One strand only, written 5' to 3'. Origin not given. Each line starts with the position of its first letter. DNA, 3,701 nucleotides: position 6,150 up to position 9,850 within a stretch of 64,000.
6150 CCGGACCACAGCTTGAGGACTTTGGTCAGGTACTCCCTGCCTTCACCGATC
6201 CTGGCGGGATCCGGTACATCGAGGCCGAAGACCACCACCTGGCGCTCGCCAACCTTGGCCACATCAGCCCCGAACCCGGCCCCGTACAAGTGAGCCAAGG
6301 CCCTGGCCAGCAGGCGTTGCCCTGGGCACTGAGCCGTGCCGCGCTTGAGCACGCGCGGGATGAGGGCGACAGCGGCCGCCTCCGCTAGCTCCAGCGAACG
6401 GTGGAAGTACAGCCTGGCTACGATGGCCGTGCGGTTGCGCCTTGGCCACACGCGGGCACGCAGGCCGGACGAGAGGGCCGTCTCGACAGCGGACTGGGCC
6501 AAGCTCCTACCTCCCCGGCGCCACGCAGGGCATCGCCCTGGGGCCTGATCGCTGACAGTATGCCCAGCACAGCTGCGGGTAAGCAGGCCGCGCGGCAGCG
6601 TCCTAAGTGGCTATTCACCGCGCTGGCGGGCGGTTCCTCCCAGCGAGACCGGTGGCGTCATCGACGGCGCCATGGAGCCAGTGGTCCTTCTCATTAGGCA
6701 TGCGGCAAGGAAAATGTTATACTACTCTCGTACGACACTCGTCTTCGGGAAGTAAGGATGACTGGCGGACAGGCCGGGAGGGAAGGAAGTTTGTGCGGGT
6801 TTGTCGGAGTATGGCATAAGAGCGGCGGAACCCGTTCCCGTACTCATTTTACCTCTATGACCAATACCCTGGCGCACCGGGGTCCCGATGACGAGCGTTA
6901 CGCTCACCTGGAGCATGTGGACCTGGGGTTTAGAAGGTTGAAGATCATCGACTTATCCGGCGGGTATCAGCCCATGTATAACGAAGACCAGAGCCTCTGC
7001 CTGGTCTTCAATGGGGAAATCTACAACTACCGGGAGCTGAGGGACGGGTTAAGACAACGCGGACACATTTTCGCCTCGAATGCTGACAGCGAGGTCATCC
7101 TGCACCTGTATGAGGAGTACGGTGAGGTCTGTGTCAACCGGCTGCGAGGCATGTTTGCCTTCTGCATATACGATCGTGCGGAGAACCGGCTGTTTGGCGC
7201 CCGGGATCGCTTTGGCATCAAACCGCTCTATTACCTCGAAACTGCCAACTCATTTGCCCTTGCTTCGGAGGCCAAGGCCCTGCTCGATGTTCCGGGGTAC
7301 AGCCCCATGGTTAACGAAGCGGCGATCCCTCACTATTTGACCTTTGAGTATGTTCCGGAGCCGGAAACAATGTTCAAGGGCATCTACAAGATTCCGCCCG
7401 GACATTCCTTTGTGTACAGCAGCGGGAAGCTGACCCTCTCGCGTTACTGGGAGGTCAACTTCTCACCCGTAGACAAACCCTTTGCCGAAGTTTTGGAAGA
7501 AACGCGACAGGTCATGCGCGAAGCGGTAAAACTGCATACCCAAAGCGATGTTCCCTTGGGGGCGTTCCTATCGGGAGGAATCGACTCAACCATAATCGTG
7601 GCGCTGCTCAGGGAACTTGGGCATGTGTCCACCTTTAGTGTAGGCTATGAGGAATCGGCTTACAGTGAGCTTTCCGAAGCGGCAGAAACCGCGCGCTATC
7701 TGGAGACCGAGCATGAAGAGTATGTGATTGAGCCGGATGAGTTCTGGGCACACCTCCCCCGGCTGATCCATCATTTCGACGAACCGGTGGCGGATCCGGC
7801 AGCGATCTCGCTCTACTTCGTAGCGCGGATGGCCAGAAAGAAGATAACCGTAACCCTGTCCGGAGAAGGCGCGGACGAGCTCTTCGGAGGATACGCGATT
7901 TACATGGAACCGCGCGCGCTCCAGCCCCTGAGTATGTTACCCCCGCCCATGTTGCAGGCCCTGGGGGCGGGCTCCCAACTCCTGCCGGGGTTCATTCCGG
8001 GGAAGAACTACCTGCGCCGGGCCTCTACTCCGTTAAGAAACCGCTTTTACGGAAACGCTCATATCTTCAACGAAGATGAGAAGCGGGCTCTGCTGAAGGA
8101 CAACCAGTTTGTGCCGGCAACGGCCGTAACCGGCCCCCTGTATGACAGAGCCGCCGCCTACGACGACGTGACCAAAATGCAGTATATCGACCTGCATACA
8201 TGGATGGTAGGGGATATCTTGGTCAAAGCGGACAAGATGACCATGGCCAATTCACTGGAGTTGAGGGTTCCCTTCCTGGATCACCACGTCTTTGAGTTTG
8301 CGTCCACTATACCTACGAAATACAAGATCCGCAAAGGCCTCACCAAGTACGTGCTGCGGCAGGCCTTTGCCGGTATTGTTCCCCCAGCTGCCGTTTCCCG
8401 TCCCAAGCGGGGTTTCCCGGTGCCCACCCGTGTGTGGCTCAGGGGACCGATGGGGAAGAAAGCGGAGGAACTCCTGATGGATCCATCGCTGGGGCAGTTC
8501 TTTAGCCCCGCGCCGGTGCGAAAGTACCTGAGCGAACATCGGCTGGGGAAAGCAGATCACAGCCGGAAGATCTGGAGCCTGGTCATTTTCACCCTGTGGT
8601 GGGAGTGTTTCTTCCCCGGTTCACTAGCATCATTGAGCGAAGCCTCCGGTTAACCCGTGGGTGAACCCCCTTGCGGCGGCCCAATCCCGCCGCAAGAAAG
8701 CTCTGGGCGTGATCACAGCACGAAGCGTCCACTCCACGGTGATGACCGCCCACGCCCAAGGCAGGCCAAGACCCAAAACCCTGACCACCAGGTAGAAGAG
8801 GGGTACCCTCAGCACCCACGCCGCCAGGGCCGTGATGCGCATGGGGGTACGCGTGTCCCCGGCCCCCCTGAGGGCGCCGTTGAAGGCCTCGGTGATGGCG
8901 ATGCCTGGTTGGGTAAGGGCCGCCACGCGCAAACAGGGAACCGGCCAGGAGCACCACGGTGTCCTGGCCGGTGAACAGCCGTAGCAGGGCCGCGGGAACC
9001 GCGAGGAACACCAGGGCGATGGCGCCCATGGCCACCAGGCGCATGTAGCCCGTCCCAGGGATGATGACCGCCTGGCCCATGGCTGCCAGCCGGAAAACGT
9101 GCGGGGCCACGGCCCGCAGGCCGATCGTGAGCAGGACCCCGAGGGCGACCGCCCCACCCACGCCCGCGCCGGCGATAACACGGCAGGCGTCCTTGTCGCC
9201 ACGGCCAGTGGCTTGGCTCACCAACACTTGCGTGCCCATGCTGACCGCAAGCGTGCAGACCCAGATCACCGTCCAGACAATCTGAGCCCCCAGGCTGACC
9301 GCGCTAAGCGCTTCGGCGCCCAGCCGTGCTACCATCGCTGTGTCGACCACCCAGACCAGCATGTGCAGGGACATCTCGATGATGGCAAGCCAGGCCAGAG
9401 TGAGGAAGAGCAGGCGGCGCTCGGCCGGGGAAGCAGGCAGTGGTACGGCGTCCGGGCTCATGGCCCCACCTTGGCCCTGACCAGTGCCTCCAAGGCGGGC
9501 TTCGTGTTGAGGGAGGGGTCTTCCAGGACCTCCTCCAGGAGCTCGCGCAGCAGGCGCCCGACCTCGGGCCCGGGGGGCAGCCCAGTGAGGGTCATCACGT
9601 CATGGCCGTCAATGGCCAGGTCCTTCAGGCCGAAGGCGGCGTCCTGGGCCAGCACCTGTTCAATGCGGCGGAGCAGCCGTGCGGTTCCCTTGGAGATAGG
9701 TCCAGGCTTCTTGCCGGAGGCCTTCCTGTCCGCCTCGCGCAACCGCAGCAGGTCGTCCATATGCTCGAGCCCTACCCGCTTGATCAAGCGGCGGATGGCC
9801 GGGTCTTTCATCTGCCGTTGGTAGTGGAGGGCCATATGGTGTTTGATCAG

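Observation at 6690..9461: Low-GC asnB island ends where a MATE efflux gene is truncated and frameshifted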

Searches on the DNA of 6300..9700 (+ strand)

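Call 31: search_rna_families(source=window, start=6300, end=9700, threshold=evalue, max_evalue=1)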
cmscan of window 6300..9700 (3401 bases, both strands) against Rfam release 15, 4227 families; matches with E-value up to 1: 1.
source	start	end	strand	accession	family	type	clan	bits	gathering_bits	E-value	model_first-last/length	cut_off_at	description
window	8940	9020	+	RF03034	nrdJ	Gene; sRNA;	-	21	40.3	0.98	1-80/80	no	nrdJ RNA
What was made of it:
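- Tried and rejected: The Rfam scan of 6300-9700 gave only a chance-level nrdJ match (E = 0.98, call 31).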

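Call 50: search_dna_similar(query=window:6649-8657:+, collection=plasmids, mode=distant, max_rows=8)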
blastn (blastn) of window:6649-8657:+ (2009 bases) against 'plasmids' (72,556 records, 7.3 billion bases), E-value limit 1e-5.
Records with a match: 11; places in all: 11; records where one place covers at least 80% of the query: 0.
Best place of each record, by identity: 80-90% 1; 60-80% 10.
By first word of the organism name: Sinorhizobium 4; Planococcus 1; Collinsella 1; Brevibacillus 1; Priestia 1; Subdoligranulum 1; Tsukamurella 1; Streptomyces 1.
By predicted mobility (MOB-suite, as given by PLSDB): non-mobilizable 8; conjugative 2; mobilizable 1.
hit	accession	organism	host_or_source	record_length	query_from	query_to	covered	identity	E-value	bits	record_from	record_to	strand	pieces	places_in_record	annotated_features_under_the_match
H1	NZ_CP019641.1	Planococcus lenghuensis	whole organism,crude oil-contamination ...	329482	314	1632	19%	69.0%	8e-12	150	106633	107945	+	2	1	asnB: asparagine synthase (glutamine-hydrolyzing)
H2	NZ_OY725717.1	Collinsella aerofaciens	-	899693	319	586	13%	66.9%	9e-11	78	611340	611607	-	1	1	asnB: asparagine synthase (glutamine-hydrolyzing)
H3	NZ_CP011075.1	Brevibacillus laterosporus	Oryza sativa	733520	1511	1680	8%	73.5%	7e-19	104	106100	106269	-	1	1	asnB: asparagine synthase (glutamine-hydrolyzing)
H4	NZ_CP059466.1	Priestia megaterium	Prokaryotes,soil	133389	1526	1681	8%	71.2%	3e-11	80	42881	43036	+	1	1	asnB: asparagine synthase (glutamine-hydrolyzing)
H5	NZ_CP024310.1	Sinorhizobium fredii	Phaseolus vulgaris,cell culture,plant ...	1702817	358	487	6%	73.7%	1e-8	71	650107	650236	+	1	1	record has no annotation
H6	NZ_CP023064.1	Sinorhizobium sp. CCBAU 05631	G.max,nodule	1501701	358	487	6%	72.9%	2e-7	66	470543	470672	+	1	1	record has no annotation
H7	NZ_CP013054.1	Sinorhizobium americanum CCGM7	Phaseolus vulgaris,root nodules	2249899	358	487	6%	72.9%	2e-7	66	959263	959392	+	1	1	none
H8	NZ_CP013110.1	Sinorhizobium americanum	Vachellia farnesiana,cell culture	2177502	358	487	6%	72.9%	2e-7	66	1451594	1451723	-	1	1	record has no annotation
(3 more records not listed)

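Call 51: search_dna_similar(query=window:6649-8657:+, collection=phages, mode=distant, max_rows=8)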
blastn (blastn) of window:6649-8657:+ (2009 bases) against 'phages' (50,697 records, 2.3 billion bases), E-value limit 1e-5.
Records with a match: 1; places in all: 1; records where one place covers at least 80% of the query: 0.
Best place of each record, by identity: 60-80% 1.
By first word of the organism name: Bacteriophage 1.
By host as written in the record: - 1.
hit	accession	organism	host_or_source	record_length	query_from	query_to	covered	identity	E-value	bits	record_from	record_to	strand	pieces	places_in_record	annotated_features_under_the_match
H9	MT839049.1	Bacteriophage sp.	human fecal samples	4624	263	1632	12%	71.0%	2e-6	123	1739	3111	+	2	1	record has no annotation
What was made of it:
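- Tried and rejected: Only weak hits (67-74% identity, at most 19% coverage) to the asnB coding sequence turned up, with no vector candidate (calls 50, 51).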
